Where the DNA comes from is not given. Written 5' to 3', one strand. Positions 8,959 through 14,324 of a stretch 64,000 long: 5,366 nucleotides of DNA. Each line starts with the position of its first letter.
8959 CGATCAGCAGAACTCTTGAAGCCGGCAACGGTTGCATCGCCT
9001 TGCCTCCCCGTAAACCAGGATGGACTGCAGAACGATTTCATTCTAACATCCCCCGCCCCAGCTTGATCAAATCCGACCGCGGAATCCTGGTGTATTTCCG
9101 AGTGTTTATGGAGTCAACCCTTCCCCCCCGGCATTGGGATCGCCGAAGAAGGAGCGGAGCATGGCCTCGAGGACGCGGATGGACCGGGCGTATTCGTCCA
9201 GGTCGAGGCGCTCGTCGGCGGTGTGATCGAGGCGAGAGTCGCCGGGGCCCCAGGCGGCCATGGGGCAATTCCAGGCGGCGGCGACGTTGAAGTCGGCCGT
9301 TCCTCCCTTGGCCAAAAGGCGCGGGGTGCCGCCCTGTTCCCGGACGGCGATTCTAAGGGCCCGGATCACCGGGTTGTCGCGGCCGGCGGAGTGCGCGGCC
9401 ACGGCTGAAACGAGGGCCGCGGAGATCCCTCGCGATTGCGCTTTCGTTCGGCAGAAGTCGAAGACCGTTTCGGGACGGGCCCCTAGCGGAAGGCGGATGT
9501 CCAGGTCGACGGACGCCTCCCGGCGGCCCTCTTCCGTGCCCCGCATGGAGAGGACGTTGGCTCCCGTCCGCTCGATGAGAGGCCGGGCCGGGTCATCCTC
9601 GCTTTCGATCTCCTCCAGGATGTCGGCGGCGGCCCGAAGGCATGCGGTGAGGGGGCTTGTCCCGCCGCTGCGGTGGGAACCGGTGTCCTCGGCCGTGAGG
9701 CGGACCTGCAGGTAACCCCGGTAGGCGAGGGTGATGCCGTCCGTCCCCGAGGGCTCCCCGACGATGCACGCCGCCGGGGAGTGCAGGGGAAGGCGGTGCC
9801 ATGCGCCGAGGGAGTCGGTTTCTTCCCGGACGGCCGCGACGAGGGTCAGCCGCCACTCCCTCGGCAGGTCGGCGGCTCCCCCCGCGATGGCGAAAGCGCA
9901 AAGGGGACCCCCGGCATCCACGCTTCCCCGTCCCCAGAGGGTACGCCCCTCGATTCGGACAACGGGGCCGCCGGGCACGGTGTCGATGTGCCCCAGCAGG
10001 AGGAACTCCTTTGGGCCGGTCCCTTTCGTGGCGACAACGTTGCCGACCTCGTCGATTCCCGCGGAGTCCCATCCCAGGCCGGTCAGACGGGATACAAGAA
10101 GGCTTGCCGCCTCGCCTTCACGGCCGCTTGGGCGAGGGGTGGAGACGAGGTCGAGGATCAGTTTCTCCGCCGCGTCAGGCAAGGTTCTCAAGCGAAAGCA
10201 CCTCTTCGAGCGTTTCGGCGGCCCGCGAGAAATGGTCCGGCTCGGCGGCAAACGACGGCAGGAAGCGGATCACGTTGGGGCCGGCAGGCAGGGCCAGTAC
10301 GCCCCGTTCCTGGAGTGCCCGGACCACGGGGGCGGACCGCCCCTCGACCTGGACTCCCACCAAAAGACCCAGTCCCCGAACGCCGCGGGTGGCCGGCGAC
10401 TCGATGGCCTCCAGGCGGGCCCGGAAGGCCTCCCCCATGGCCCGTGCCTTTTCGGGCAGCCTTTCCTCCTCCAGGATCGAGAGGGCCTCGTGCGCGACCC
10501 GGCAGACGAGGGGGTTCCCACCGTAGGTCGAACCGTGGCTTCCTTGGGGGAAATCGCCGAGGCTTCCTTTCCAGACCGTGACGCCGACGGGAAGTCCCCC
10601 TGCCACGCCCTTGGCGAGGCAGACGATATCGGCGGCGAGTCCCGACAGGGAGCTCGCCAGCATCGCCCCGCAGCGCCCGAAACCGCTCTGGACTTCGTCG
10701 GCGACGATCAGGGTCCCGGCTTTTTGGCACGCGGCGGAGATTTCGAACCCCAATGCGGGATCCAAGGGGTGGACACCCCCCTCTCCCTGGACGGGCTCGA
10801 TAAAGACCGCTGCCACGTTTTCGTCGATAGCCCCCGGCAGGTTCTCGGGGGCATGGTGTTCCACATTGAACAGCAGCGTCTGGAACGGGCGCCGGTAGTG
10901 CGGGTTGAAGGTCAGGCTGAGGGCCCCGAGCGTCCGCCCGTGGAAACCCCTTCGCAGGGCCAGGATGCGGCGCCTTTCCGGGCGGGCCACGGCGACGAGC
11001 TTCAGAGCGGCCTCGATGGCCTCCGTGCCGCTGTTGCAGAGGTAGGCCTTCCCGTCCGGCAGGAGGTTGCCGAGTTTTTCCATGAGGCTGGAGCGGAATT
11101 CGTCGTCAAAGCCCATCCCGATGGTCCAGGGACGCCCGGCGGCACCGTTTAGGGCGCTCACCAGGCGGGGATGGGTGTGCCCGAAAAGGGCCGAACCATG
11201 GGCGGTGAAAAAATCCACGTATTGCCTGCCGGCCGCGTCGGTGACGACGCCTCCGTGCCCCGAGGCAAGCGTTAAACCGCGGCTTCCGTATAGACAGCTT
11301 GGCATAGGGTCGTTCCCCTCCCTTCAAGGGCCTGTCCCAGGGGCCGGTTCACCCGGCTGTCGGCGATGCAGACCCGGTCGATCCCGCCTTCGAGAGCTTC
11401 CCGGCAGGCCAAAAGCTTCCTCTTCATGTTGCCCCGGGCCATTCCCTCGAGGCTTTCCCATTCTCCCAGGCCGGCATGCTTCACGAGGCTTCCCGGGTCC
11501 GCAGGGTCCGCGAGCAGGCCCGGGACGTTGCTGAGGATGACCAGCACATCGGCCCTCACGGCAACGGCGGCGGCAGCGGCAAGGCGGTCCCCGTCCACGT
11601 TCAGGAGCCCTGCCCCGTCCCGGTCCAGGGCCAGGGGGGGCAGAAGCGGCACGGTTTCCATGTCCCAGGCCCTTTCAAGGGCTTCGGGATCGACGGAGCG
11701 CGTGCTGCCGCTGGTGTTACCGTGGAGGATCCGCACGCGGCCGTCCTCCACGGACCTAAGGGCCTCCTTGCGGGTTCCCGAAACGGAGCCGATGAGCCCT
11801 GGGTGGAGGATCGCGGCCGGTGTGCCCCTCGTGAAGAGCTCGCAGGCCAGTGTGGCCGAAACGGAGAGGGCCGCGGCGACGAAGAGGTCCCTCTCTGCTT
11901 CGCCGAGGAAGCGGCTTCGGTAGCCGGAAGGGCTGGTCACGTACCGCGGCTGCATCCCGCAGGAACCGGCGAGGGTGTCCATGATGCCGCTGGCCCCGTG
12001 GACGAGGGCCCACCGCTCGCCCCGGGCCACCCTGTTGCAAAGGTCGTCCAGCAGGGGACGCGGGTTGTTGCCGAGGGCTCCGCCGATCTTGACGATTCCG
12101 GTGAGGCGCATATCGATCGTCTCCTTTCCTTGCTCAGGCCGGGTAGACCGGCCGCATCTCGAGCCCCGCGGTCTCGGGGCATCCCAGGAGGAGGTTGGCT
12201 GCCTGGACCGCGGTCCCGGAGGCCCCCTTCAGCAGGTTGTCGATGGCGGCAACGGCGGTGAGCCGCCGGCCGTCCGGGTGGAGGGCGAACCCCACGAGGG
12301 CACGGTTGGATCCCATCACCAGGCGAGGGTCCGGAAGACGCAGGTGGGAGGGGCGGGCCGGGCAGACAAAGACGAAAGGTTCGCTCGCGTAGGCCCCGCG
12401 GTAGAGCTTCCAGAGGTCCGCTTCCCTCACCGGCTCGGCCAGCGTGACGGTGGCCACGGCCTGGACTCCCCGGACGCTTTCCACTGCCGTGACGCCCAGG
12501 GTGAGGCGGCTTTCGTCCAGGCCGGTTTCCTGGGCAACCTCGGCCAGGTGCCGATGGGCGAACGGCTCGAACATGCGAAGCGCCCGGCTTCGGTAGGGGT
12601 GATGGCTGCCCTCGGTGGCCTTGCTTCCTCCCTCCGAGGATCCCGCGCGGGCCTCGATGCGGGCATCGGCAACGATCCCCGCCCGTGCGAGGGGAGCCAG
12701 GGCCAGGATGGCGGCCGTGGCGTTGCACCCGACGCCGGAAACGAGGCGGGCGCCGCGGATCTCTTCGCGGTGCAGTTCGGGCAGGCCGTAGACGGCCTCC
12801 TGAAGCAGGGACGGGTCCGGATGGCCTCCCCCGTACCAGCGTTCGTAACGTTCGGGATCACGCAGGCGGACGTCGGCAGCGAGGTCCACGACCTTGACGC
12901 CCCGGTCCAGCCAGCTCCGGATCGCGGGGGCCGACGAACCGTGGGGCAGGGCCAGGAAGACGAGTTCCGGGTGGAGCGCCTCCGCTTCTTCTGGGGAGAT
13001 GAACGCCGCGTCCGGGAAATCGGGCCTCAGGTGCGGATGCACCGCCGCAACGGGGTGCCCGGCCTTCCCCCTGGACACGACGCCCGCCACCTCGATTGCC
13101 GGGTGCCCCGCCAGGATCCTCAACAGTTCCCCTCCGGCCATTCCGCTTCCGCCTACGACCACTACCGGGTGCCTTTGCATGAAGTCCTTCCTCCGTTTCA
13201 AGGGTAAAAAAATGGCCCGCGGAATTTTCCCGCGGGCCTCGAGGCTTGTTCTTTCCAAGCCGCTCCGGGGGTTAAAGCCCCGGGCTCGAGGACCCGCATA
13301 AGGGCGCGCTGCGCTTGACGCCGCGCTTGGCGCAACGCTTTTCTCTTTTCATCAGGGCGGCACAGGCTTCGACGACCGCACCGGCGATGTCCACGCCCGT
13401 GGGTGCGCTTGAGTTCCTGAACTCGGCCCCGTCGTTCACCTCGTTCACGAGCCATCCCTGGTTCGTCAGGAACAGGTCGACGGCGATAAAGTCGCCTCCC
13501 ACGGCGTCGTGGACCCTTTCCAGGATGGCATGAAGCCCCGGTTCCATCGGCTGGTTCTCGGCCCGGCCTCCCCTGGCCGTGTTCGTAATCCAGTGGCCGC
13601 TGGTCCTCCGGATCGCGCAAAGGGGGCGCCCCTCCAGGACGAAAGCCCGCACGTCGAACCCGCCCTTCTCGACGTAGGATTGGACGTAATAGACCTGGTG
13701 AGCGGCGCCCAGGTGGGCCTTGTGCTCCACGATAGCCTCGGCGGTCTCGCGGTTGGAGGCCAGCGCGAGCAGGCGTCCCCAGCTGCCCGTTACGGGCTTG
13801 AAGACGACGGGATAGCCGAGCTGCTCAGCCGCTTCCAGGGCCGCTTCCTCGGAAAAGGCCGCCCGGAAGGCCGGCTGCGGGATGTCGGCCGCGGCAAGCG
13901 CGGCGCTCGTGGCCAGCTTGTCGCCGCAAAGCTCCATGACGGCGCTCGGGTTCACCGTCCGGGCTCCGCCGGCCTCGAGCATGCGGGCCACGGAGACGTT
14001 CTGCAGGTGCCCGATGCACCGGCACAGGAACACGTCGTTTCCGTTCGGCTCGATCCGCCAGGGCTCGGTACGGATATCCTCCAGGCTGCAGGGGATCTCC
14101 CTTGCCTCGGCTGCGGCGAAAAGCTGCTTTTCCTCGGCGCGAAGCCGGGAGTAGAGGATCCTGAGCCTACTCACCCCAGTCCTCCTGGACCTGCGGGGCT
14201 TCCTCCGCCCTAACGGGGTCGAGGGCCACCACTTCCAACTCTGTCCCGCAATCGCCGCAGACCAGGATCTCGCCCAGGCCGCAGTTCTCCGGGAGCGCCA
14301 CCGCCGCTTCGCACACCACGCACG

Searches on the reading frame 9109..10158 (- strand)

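Call 25: search_protein_families(library=ncbifam, proteins=[window:9109-10158:-], max_evalue=0.00001)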
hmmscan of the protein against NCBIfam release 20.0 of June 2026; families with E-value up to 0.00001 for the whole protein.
window:9109-10158:- (350 aa): 18 families
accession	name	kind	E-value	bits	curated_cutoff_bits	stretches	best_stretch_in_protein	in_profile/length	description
NF003367.0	PRK04443.1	equivalog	6.3e-92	308.6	363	1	2-336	14-344/349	[LysW]-lysine hydrolase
TIGR01902.1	dapE-lys-deAc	subfamily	1.5e-70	238.1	163.1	1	2-338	4-338/340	N-acetyl-ornithine/N-acetyl-lysine deacetylase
NF001747.0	PRK00466.1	equivalog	8.5e-43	146.4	288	1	2-329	17-334/346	N-acetyl-lysine deacetylase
NF006402.0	PRK08651.1-5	equivalog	1.1e-19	70.7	369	1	17-238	24-257/369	succinyl-diaminopimelate desuccinylase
TIGR01910.1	DapE-ArgE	subfamily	2.3e-17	63.3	217.6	1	39-329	53-373/373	ArgE/DapE family deacylase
NF009555.0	PRK13004.1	equivalog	1.4e-15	57.1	321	1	3-186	23-219/399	YgeY family selenium metabolism-linked hydrolase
NF006399.0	PRK08651.1-2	equivalog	4.6e-14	52.3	381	1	14-184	27-213/405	succinyl-diaminopimelate desuccinylase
NF009557.0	PRK13009.1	equivalog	1.9e-13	50.4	284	1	3-338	11-375/377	succinyl-diaminopimelate desuccinylase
TIGR01900.1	dapE-gram_pos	equivalog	2.5e-13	49.6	304.2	1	3-334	11-350/351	succinyl-diaminopimelate desuccinylase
TIGR03526.1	selenium_YgeY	hypoth_equivalog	2.7e-11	42.9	321.5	1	3-186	21-217/395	YgeY family selenium metabolism-linked hydrolase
NF006365.0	PRK08588.1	subfamily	3.2e-10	39.9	289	0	40-164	55-193/383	succinyl-diaminopimelate desuccinylase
TIGR01892.1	AcOrn-deacetyl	equivalog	5.3e-10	38.9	297.7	1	38-332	46-363/365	acetylornithine deacetylase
TIGR01246.1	dapE_proteo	equivalog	3.7e-08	32.8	361.8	0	3-140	7-164/370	succinyl-diaminopimelate desuccinylase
NF006404.0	PRK08652.1-2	equivalog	6.4e-08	31.9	348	0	3-165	9-165/332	acetylornithine deacetylase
NF005710.0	PRK07522.1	subfamily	1.3e-07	31.1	412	0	67-189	95-221/391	acetylornithine deacetylase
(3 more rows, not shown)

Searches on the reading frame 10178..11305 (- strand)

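Call 25: search_protein_families(library=ncbifam, proteins=[window:10178-11305:-], max_evalue=0.00001)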
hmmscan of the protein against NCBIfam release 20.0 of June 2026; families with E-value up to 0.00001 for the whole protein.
window:10178-11305:- (376 aa): 69 families (the best 25 are shown)
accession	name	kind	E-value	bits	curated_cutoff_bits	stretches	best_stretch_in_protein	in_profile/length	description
TIGR00707.1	argD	subfamily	1.8e-95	320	410.05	1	6-370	6-380/381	acetylornithine/succinylornithine family transaminase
NF002874.0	PRK03244.1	equivalog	1.3e-91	307.4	457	1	6-371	22-393/399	acetylornithine transaminase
NF042418.1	LysJ_Th_th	equivalog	7.7e-86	288.4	700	1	3-370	12-385/386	[LysW]-aminoadipate semialdehyde transaminase LysJ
NF002797.0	PRK02936.1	equivalog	2.2e-82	276.8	496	1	6-373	8-380/385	acetylornithine transaminase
NF045491.1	LysJ_Sulfobales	equivalog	3.4e-81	273.1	700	1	5-368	6-375/386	[LysW]-aminoadipate semialdehyde/glutamate semialdehyde transaminase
NF002325.0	PRK01278.1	subfamily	1.5e-77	260.9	372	1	6-370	10-386/395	acetylornithine transaminase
NF004426.0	PRK05769.1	equivalog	3.8e-74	250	552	2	162-371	220-438/441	acetyl ornithine aminotransferase family protein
TIGR03246.1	arg_catab_astC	subfamily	2.7e-71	240.6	609.95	1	13-367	21-390/397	acetylornithine/succinylornithine family transaminase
NF003468.0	PRK05093.1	subfamily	9.2e-71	238.6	522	1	14-369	28-398/405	acetylornithine/succinyldiaminopimelate transaminase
NF003087.0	PRK04013.1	equivalog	8.4e-68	229.1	528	1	6-370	4-358/364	acetylornithine/acetyl-lysine aminotransferase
NF009047.0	PRK12381.1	subfamily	1.5e-67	228.2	630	1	14-366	26-393/406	bifunctional succinylornithine transaminase/acetylornithine transaminase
NF003145.0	PRK04073.1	equivalog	2e-67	227.4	656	1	12-370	25-395/396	ornithine--oxo-acid transaminase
NF053554.1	prodigi_MAP_PigE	equivalog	2.5e-66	224.6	850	1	14-370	405-776/837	prodigiosin MAP biosynthesis aminotransferase PigE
NF005993.0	PRK08117.1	subfamily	3.9e-66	223.4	574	2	162-371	206-428/433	aspartate aminotransferase family protein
NF003273.0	PRK04260.1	equivalog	7.4e-65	218.9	616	1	12-370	14-375/376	acetylornithine transaminase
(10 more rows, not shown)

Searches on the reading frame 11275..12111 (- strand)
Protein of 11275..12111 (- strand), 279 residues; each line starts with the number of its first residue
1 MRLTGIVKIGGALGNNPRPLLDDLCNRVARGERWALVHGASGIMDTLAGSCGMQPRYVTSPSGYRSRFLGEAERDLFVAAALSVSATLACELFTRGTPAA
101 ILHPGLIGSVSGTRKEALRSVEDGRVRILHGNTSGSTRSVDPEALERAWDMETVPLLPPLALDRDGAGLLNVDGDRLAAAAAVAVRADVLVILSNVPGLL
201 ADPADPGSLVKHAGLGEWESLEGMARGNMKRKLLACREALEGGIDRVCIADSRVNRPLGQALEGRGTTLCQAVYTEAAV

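Call 25: search_protein_families(library=ncbifam, proteins=[window:11275-12111:-], max_evalue=0.00001)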
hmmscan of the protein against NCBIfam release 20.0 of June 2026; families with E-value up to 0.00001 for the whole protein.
window:11275-12111:- (279 aa): 8 families
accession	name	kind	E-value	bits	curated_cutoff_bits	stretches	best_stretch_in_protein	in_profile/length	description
NF010659.0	PRK14058.1-1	equivalog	1.8e-63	214.2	223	1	6-269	3-266/267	[LysW]-aminoadipate kinase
NF010661.0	PRK14058.1-3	equivalog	1.2e-50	172.2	251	1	5-275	3-276/283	acetylglutamate/acetylaminoadipate kinase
NF010662.0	PRK14058.1-4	equivalog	2.6e-40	138.3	194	1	6-270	3-262/264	[LysW]-aminoadipate/[LysW]-glutamate kinase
TIGR00761.1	argB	equivalog_domain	8.6e-25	87.6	151.3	1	6-249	3-231/231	acetylglutamate kinase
NF010660.0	PRK14058.1-2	equivalog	4.2e-24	85.7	241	1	6-250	3-240/249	[LysW]-aminoadipate/[LysW]-glutamate kinase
TIGR01890.1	N-Ac-Glu-synth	equivalog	5.9e-12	45.2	202.85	1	20-258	37-263/429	amino-acid N-acetyltransferase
NF003641.0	PRK05279.1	equivalog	8.1e-09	34.8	344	1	132-260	148-277/441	amino-acid N-acetyltransferase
TIGR01027.1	proB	equivalog_domain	5.7e-06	25.7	186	1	173-264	144-244/363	glutamate 5-kinase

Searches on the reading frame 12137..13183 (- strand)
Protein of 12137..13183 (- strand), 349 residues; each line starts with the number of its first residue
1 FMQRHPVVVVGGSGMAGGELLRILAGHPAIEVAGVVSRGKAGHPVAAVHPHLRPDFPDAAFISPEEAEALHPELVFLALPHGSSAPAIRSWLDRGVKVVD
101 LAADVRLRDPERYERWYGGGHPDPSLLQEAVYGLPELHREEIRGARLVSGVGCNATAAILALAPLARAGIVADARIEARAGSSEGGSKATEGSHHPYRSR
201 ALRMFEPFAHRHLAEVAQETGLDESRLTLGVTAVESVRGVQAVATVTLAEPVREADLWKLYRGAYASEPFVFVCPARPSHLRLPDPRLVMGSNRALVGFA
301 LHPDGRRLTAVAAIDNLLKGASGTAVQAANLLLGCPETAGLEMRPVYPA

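Call 25: search_protein_families(library=ncbifam, proteins=[window:12137-13183:-], max_evalue=0.00001)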
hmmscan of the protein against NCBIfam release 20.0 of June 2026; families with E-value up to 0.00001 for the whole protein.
window:12137-13183:- (349 aa): 4 families
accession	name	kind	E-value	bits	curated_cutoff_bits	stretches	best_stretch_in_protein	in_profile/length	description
TIGR01850.1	argC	equivalog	2.1e-99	333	233.6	1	7-348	3-345/345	N-acetyl-gamma-glutamyl-phosphate reductase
TIGR01851.1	argC_other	equivalog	1.4e-22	80.4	229.85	1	128-334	87-309/310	N-acetyl-gamma-glutamyl-phosphate reductase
NF006416.0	PRK08664.1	subfamily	9e-09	35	232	0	4-108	3-113/350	aspartate-semialdehyde dehydrogenase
TIGR00978.1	asd_EA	equivalog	1.6e-07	30.7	301.2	0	7-108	3-111/342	aspartate-semialdehyde dehydrogenase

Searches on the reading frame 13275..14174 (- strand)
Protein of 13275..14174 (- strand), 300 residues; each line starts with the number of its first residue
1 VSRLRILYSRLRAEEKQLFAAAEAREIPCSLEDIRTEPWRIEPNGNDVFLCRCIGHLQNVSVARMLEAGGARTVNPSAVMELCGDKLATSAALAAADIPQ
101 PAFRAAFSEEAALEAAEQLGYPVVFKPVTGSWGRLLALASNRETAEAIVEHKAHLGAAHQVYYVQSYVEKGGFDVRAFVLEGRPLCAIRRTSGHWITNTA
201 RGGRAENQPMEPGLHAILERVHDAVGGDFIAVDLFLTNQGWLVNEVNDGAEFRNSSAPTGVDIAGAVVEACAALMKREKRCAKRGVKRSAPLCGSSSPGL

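Call 25: search_protein_families(library=ncbifam, proteins=[window:13275-14174:-], max_evalue=0.00001)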
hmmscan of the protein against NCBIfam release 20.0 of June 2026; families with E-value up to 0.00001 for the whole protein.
window:13275-14174:- (300 aa): 16 families
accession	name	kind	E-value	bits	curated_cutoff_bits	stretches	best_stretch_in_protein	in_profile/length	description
TIGR02144.1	LysX_arch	equivalog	9e-80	267.8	275.6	1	5-276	2-280/281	lysine biosynthesis protein LysX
TIGR00768.1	rimK_fam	subfamily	2e-69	234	143.4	1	4-270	2-275/276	RimK family alpha-L-glutamate ligase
NF040720.1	MptN_Meth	equivalog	7.9e-33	113.8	350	1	57-270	73-289/291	tetrahydromethanopterin:alpha-L-glutamate ligase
TIGR04356.1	grasp_GAK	hypoth_equivalog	1e-21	77.3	300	1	59-269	73-281/287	GAK system ATP-grasp enzyme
NF007764.0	PRK10446.1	equivalog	2.3e-17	63.2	331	1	61-273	75-288/300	30S ribosomal protein S6--L-glutamate ligase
TIGR02068.2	cya_phycin_syn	equivalog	4.4e-12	44.8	850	1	79-198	207-322/862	cyanophycin synthetase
TIGR04443.1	F420_CofF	equivalog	1.2e-10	40.9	300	1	61-249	68-257/283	coenzyme gamma-F420-2:alpha-L-glutamate ligase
NF010623.0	PRK14016.1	subfamily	1.6e-09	36.5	877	1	76-197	204-322/871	cyanophycin synthetase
NF002563.0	PRK02186.1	subfamily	7.6e-09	34.4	625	1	70-180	93-200/890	argininosuccinate lyase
NF009402.0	PRK12767.1-1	equivalog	8.2e-09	34.7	218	1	66-169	96-194/329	carbamoyl phosphate synthase-like protein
NF009405.0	PRK12767.1-4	equivalog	7.8e-08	31.7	390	1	65-247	92-263/320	carbamoyl phosphate synthase-like protein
NF003671.0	PRK05294.1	equivalog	3.9e-07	28.1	599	1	60-171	640-751/1058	carbamoyl-phosphate synthase large subunit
NF006406.0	PRK08654.1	equivalog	4.5e-07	28.8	739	1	58-169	87-204/499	acetyl-CoA carboxylase biotin carboxylase subunit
NF005525.0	PRK07178.1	equivalog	2.1e-06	26.7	768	1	58-145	86-176/471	acetyl-CoA carboxylase biotin carboxylase subunit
NF006367.0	PRK08591.1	subfamily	4.1e-06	25.8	597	1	59-154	88-187/451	acetyl-CoA carboxylase biotin carboxylase subunit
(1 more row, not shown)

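Call 38: find_related_loci(query=window:13275-14174:-, collection=genome_contigs, flank=1200)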
Query window:13275-14174:- (300 aa) in genome_contigs; peptide patterns used: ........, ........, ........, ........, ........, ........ (x = any residue, [..] = any of these).
554 stretches matched a pattern; 27 encode a relative of the query (tblastn E <= 1e-3); 27 distinct loci.
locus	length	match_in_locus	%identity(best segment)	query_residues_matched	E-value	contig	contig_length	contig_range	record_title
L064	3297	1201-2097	93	1-299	2e-173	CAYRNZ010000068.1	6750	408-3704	MAG TPA_asm: uncultured Synergistaceae bacterium isolate SRP192927_co7_701 genome assembly, contig: NODE_25602_length_67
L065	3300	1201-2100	89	1-300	8e-164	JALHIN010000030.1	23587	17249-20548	MAG: Synergistetes bacterium isolate 5-aug_S3_046 scaffold_812, whole genome shotgun sequence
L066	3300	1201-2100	89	1-299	2e-162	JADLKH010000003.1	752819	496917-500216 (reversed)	MAG: Synergistales bacterium isolate DFE_SYN c_000000000105, whole genome shotgun sequence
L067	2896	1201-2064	86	1-288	2e-151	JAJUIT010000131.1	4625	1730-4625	MAG: Synergistaceae bacterium isolate bin97 k141_513739_length_4625_cov_9.0934, whole genome shotgun sequence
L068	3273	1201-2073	61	4-298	3e-117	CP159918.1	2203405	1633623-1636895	Bacterium M3-1 strain M3-1 chromosome, complete genome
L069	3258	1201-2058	61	4-293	7e-117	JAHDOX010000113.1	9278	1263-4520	MAG: Synergistales bacterium isolate SL3-B22.4 k141_252323, whole genome shotgun sequence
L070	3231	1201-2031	66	4-280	1e-115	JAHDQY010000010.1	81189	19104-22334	MAG: Synergistales bacterium isolate SV1-B2.2 k141_22822, whole genome shotgun sequence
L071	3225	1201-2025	66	4-278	1e-107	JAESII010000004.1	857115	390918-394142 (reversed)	MAG: Synergistaceae bacterium isolate MAG3 JKF15_4, whole genome shotgun sequence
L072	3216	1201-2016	46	6-274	6e-67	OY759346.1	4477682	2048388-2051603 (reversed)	MAG: Trueperaceae bacterium isolate dd143a13-9bf8-4812-ba0e-a3cf349d91ff genome assembly, chromosome: 1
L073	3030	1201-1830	29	61-269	2e-17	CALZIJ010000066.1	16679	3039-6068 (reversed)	MAG: Nitrospiria bacterium isolate FO_M_Nitrospirota_01.1 genome assembly, contig: scaffold_3989, whole genome shotgun s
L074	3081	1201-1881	27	60-285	2e-16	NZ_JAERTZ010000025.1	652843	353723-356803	Zobellella iuensis strain CGMCC 1.18722 GCM70020062_25, whole genome shotgun sequence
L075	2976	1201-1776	31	63-248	2e-11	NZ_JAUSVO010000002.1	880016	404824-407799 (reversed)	Kaistia dalseonensis strain B6-8 Ga0480198_02, whole genome shotgun sequence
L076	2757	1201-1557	30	60-178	5e-8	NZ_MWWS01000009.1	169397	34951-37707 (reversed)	Bombiscardovia coagulans strain DSM 22924 Contig_9, whole genome shotgun sequence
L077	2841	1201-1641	26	28-178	7e-8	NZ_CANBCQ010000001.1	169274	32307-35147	MAG: uncultured Lactobacillus sp. isolate SRR15429248_bin.5_metawrap_v1.3_MAG NODE.2_length_169274_cov_36_971229, whole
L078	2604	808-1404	29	58-247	1e-18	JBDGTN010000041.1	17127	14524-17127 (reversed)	MAG: Halococcoides sp. isolate DAL-WCL_31_84C4R c_000000003183, whole genome shotgun sequence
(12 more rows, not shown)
